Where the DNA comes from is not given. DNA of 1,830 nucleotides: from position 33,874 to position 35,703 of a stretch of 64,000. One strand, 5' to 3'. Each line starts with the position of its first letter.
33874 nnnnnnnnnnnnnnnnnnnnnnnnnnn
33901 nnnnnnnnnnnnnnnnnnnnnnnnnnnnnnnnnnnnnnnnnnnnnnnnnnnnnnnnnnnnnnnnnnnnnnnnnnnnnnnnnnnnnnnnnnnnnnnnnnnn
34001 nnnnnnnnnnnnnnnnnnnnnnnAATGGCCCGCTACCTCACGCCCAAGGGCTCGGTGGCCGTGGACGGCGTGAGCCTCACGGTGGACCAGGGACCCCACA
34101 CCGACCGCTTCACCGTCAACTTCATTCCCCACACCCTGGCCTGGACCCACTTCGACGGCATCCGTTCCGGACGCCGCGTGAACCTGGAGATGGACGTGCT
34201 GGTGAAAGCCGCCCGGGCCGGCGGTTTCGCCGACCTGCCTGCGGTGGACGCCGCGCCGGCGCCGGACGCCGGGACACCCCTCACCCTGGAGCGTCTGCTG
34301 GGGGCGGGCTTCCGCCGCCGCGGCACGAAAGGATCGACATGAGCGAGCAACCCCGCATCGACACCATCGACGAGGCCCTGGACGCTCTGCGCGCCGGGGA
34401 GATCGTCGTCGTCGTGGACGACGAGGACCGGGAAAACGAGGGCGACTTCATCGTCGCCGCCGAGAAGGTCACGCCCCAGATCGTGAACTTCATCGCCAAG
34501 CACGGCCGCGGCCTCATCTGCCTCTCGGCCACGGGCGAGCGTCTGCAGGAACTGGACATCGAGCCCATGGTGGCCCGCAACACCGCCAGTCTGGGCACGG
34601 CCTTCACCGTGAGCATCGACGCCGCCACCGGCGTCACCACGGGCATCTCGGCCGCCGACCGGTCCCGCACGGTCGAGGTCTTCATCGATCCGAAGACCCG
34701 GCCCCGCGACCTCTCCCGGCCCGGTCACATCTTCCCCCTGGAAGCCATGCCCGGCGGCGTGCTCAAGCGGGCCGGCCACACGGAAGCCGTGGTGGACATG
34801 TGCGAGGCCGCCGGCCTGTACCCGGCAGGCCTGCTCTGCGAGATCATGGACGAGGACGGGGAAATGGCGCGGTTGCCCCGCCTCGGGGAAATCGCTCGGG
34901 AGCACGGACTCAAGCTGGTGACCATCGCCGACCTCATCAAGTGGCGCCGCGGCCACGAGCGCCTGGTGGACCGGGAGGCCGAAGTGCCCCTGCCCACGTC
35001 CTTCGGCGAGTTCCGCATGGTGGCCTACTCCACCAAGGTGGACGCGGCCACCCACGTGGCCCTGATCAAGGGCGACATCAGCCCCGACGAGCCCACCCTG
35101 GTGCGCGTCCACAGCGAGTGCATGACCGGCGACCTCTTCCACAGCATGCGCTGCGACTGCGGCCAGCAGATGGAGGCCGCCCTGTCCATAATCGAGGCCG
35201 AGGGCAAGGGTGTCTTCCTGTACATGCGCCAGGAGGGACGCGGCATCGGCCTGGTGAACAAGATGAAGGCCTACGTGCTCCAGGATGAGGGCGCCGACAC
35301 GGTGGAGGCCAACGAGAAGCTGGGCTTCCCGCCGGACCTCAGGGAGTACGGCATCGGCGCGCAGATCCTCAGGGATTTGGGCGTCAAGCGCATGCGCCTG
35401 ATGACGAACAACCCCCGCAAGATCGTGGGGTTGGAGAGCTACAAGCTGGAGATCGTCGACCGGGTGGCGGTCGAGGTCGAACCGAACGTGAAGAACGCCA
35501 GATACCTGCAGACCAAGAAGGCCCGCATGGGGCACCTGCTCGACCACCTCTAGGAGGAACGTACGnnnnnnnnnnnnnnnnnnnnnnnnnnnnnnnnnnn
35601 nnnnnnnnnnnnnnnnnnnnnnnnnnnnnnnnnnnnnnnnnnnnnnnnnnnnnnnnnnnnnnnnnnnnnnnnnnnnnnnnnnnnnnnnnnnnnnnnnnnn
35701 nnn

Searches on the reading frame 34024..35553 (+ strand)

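Call 55: search_protein_families(library=pfam, proteins=[window:34024-35553:+], max_evalue=0.0001)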
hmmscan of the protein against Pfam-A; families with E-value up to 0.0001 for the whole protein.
window:34024-35553:+ (509 aa): 2 families
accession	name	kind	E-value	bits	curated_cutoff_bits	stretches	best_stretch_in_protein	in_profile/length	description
PF00926.24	DHBP_synthase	-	2.8e-83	278.6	26.4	1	117-307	2-191/191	3,4-dihydroxy-2-butanone 4-phosphate synthase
PF00925.25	GTP_cyclohydro2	-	2.8e-75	251.9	23.3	1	317-481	2-164/165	GTP cyclohydrolase II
